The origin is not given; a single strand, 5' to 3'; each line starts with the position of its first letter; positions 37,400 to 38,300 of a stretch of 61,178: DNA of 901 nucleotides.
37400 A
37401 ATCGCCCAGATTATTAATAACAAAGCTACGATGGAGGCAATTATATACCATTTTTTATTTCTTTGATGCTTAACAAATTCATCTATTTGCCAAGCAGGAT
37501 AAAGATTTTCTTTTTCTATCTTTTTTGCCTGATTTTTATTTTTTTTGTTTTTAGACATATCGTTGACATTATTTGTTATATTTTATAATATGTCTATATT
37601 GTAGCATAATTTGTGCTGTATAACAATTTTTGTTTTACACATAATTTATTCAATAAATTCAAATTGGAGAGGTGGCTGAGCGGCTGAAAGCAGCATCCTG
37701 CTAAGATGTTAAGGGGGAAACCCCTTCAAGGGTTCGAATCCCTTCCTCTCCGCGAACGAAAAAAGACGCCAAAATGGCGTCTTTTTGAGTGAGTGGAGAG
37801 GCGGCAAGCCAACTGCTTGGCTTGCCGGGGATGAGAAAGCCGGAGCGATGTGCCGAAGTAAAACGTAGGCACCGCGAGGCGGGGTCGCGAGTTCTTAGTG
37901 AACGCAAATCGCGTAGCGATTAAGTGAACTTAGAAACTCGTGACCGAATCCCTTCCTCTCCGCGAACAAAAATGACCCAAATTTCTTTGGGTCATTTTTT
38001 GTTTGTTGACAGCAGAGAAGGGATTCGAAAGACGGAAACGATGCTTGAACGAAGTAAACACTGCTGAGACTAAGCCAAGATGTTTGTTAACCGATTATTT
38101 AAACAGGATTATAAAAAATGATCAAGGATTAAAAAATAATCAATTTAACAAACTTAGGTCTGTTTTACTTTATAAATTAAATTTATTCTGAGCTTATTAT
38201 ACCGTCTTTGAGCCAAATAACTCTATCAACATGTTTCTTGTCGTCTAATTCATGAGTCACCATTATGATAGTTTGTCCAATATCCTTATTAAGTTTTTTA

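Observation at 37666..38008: tRNA-Ser(GCT) 3' end duplicated exactly around a ~170-nt G+C-rich insert whose ends rebuild the tRNA acceptor stem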

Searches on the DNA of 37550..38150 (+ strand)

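Call 4: search_rna_families(source=window, start=37550, end=38150, threshold=evalue, max_evalue=10, show_alignments=4)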
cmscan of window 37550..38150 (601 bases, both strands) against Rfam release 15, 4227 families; matches with E-value up to 10: 17.
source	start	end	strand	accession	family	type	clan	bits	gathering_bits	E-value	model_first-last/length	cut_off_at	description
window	37666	37752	+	RF00005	tRNA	Gene; tRNA;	CL00001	56.4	29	1.6e-11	1-71/71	no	tRNA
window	37701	37752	-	RF04351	Plastid-psbl-rps4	Cis-reg;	-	40.6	68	3.7e-07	1-53/53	no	Plastid-psbl-rps4 3UTR RNA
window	37675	37782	+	RF02798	CssrA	Gene; sRNA;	-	20.6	93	0.076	1-111/111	no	Chromosome-encoded Shigella sRNA A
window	37944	38028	-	RF00995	mir-616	Gene; miRNA;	-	20.2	100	0.15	1-91/91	no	mir-616 microRNA precursor family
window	37705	37781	-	RF02869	ncS025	Gene; sRNA;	-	18.8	46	0.69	1-85/85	no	Burkholderia sRNA 25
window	37663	37801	+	RF02223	sX4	Gene; sRNA;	-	18.6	70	0.13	1-167/167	no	Proteobacterial sRNA sX4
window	37942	38030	+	RF03812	mir-BART19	Gene; miRNA;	-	18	100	0.9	1-93/93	no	mir-BART19 microRNA precursor family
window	38049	38149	-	RF01218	snR41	Gene; snRNA; snoRNA; CD-box;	CL00068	17.1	50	6.9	1-111/111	no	Small nucleolar RNA snR41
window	37759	37825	-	RF01394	isrK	Gene; sRNA;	-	17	50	0.31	1-77/77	no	isrK Hfq binding RNA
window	37944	38029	-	RF04157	MIR9486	Gene; miRNA;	-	16.6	100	1.8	1-119/119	no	MIR9486 microRNA precursor family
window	37709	37787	+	RF01394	isrK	Gene; sRNA;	-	16.3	50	0.46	1-77/77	no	isrK Hfq binding RNA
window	37570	37617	+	RF03476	mir-7360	Gene; miRNA;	-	15.3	47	8.9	1-59/59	no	mir-7360 microRNA precursor family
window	37756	37817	-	RF00106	RNAI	Gene; antisense;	-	14.3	47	5.4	1-102/102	no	RNAI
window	37945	38027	-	RF04097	MIR2630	Gene; miRNA;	-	13.7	144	4.8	72-157/229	no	MIR2630 microRNA precursor family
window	37728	37839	+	RF04321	tmRNA_permuted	Gene;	-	11.4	47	5.1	36-99/213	no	permuted transfer-messenger RNA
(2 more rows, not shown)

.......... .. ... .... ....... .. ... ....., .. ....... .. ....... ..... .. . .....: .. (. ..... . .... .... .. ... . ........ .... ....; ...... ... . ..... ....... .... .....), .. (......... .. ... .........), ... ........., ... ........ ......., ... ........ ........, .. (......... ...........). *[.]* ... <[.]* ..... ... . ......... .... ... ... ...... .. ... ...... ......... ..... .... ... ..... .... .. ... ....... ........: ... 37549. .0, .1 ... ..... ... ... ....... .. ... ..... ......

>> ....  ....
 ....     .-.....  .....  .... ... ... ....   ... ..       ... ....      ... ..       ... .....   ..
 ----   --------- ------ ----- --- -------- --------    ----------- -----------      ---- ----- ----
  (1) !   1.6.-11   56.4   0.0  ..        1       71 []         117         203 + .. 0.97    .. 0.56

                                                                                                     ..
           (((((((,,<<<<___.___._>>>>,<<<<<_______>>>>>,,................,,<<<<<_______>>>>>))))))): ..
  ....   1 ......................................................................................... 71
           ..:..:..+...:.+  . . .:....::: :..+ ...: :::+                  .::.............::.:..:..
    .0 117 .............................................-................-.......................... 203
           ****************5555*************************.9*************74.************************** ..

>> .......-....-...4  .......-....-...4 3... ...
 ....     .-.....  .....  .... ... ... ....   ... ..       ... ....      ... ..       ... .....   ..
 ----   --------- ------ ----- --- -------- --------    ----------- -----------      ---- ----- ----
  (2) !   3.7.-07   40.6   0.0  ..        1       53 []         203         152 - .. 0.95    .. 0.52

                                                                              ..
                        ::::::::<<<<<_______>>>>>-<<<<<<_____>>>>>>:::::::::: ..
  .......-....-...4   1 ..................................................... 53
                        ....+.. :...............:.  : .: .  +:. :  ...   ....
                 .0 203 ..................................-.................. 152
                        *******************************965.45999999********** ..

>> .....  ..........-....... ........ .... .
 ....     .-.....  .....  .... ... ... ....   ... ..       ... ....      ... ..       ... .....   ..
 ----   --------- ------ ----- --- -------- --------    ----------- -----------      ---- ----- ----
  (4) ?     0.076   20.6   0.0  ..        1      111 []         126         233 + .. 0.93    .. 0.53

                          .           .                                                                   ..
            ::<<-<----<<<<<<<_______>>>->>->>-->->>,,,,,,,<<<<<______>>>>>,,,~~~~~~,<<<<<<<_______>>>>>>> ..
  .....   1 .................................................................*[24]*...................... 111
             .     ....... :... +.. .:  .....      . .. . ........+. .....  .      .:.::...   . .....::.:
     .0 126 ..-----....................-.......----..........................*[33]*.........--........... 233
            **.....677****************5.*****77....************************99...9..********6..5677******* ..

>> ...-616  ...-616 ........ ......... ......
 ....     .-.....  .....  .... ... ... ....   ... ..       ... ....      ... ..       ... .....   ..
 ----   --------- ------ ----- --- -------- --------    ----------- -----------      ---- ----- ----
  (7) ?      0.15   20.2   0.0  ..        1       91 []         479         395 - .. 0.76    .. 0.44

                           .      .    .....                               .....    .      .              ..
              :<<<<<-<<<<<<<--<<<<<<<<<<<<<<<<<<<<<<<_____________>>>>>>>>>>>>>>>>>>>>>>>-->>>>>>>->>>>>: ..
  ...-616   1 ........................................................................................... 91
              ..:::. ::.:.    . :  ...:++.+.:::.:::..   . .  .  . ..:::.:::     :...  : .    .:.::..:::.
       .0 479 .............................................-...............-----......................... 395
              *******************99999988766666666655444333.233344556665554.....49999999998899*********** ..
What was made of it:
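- On tmRNA (standard or permuted): The best Rfam tmRNA_permuted match is 11.4 bits against a threshold of 47 and lies mostly outside the core (call 4).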

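Call 27: build_rna_model(alignment_id=A2)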
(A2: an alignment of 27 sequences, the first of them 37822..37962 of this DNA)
Model R1 built from alignment A2 (27 sequences, 170 columns); structure: RNAalifold consensus.
model positions 133; base pairs 29; branch points 1; effective number of sequences 1.95; information 0.59 bits per position. Calibrated on 0.2 Mb of random sequence (short: E-values are rough).
structure used (alignment columns):
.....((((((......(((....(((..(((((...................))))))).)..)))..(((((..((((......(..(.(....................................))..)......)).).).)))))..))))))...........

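Call 28: search_with_rna_model(model_id=R1, sources=[window, L002, L004, L005, L006, L009, L014, L015, L019, L020, L022, L023, L025, L030, L031, L032, L033, L037, L038, L040, L041, L043, L045, L048, L050, L055, L057, L059, L062, L067, L068, L069, L073], max_evalue=1)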
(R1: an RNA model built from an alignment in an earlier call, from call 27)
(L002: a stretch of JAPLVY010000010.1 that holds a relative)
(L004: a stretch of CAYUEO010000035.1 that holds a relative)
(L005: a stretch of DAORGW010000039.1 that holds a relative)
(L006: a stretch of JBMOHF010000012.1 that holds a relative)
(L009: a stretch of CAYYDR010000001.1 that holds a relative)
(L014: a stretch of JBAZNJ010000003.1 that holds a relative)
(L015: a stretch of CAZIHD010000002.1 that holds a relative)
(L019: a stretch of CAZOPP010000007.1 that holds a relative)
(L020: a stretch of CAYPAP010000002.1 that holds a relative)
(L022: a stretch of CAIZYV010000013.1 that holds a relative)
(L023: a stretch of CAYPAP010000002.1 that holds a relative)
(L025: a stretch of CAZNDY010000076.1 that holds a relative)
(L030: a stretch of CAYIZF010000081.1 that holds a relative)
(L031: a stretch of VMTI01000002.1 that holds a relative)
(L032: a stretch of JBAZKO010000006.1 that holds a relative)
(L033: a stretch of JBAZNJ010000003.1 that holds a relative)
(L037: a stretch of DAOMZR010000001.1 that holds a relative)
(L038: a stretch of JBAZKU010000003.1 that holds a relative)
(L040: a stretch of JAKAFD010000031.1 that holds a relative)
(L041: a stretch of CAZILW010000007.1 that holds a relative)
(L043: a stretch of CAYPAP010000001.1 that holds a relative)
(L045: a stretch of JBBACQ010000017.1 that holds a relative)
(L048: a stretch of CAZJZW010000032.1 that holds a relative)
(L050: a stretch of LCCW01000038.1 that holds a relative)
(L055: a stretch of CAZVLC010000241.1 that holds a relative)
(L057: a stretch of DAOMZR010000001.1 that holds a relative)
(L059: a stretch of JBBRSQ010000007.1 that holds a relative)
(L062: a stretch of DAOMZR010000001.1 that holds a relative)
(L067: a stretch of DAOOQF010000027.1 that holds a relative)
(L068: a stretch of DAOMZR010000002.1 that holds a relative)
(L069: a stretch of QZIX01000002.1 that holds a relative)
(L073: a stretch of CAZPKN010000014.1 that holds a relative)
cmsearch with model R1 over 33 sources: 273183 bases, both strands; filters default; matches with E-value up to 1: 35.
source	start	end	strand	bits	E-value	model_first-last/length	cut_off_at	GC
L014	193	330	-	140.1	1.2e-37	1-133/133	no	0.63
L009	2378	2515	-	137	9e-37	1-133/133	no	0.64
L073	2699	2837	-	136.6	1.2e-36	1-133/133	no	0.65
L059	4372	4501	-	132.1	2.3e-35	1-133/133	no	0.68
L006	5594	5729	-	130.5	6.7e-35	1-133/133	no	0.59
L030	77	207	+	130.3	7.7e-35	1-133/133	no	0.64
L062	960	1097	+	129.8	1.1e-34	1-133/133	no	0.64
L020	5962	6101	+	128.5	2.6e-34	1-133/133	no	0.62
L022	2055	2184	-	126.9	7.3e-34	1-133/133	no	0.65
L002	3674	3809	-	125.6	1.7e-33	1-133/133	no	0.61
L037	3586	3721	-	123.4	7.4e-33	1-133/133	no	0.59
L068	3377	3508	-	122.2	1.6e-32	1-133/133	no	0.64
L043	3787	3927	-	121.9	2e-32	1-133/133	no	0.62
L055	2513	2653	-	120.5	5e-32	1-133/133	no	0.61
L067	2022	2157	-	118.5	1.8e-31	1-133/133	no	0.63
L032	5731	5866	-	118.4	1.9e-31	1-133/133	no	0.65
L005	120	251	-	117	4.9e-31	1-133/133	no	0.56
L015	4213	4339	+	116.9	5.2e-31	1-133/133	no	0.61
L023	102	251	+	113.3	5.6e-30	1-133/133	no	0.62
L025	1927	2066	-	112.7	8.1e-30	1-133/133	no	0.57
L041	223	362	-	112.5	9.3e-30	1-133/133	no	0.56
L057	74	213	+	112.3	1.1e-29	1-133/133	no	0.57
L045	126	264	+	106.2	6.2e-28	1-133/133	no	0.63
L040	3966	4112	+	105.2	1.2e-27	1-133/133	no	0.69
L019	3992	4123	+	85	6.9e-22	1-133/133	no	0.46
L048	1070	1199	-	83.3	2.2e-21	1-133/133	no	0.52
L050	1517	1639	+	72.9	2e-18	1-133/133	no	0.67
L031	451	582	+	67.5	7.3e-17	1-133/133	no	0.58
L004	710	838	+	46.2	8.8e-11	1-133/133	no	0.4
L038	3935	4030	-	31.2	1.8e-06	1-133/133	no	0.6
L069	5585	5652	-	18.1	0.01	1-133/133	no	0.59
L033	5690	5810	-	16.7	0.025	1-133/133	no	0.4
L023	261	307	+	12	0.55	62-109/133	no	0.55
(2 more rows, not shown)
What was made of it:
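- On The new family itself (model R1): The window copy scores 112.5 bits (call 28).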

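Call 43: search_with_rna_model(model_id=R1, sources=[L079, L080, L081, L082, L083, L084, L085, L086, L087, L088, L089, L090, L091, L092, L093, L094, L095, L096, L097, L098, L099, L100, L101, L102, L103, L104, L105, L106, L107, L108, L109, L110, L111, L112, L113, L114, L115, L116, L117, L118, L119, L120, L121, L122, L123, L124, L125, L126, L127, L128, L129, L130, L131, L132, L133, L134, L135, L136, L137, L138, L139, L140, L141, L142, L143, L144, L145, L146, L147, L148, L149, L150, L151, L152, L153, L154, L155], max_evalue=0.1)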
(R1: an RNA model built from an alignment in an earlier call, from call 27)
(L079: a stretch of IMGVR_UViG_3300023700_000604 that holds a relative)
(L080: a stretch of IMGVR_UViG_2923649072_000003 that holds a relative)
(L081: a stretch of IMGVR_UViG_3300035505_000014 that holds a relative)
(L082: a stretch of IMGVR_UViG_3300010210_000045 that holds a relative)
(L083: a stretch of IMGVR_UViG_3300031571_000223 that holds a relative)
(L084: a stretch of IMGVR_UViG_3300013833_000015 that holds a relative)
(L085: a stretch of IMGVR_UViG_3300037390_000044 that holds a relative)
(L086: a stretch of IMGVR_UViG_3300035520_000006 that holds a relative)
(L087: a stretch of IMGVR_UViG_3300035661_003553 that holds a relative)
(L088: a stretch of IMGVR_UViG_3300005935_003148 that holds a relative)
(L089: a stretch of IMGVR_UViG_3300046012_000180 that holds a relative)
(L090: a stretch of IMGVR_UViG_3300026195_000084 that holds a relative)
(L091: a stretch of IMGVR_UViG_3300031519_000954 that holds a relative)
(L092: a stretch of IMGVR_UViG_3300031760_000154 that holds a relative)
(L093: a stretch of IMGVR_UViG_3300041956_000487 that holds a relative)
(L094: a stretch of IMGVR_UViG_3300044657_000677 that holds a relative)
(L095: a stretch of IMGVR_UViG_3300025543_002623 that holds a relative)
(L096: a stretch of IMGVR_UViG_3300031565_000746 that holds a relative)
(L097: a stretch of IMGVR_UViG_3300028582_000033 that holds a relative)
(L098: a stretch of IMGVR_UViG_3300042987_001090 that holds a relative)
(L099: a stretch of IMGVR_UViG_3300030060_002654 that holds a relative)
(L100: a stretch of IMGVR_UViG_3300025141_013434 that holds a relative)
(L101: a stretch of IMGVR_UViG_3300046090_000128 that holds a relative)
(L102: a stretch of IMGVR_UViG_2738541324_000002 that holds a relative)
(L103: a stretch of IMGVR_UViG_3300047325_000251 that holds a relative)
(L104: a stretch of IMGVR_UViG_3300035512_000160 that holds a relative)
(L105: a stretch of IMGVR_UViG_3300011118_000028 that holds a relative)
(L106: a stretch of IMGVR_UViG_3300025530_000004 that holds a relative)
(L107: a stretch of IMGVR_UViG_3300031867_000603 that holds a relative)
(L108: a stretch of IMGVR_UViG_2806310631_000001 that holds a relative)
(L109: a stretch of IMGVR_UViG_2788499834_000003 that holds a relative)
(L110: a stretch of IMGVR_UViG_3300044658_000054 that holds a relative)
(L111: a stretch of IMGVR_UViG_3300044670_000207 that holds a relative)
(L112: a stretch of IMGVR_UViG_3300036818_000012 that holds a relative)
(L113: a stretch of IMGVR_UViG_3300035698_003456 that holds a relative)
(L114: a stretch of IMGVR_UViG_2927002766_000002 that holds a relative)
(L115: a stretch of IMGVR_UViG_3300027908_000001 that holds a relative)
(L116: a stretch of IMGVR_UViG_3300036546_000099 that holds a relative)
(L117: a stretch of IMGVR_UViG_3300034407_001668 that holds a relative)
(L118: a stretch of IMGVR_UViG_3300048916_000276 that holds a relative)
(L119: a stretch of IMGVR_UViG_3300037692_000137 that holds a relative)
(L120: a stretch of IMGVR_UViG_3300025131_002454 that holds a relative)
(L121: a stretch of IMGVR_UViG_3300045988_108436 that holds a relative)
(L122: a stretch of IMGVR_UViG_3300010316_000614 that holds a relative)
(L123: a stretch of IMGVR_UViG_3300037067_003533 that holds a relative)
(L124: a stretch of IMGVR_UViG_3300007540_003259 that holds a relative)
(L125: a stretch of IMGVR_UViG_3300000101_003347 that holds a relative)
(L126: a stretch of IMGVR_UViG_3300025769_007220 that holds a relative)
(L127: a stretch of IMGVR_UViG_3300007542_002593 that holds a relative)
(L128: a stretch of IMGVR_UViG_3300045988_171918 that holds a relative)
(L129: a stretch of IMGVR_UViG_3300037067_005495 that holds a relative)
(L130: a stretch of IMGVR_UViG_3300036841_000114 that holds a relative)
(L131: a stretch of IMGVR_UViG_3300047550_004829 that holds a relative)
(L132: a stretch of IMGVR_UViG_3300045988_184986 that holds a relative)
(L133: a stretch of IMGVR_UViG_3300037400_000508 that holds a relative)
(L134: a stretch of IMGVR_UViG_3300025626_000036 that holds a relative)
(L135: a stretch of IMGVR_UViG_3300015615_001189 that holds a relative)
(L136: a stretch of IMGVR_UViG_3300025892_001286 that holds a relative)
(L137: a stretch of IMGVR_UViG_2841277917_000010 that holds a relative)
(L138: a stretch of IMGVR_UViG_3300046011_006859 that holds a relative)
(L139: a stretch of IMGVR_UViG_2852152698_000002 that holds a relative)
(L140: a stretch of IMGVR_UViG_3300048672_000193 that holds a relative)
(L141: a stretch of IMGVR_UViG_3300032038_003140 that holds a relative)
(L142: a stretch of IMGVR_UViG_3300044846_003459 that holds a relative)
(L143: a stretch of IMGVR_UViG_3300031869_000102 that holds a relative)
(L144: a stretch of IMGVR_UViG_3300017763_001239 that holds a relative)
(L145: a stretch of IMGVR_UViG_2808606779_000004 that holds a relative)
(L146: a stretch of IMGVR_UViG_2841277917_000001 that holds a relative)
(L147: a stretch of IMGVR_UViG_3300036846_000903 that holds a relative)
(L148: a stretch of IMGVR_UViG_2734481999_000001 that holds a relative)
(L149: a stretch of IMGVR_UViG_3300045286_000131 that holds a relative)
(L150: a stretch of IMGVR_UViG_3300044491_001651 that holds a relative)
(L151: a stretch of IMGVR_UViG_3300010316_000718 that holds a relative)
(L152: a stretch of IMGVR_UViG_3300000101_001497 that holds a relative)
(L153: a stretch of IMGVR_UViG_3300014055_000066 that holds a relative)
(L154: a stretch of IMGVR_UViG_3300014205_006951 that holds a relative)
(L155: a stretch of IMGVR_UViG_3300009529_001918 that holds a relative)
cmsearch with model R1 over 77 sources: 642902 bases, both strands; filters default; matches with E-value up to 0.1: 1.
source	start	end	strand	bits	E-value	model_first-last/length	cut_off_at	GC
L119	5293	5391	+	16.4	0.07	1-133/133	no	0.58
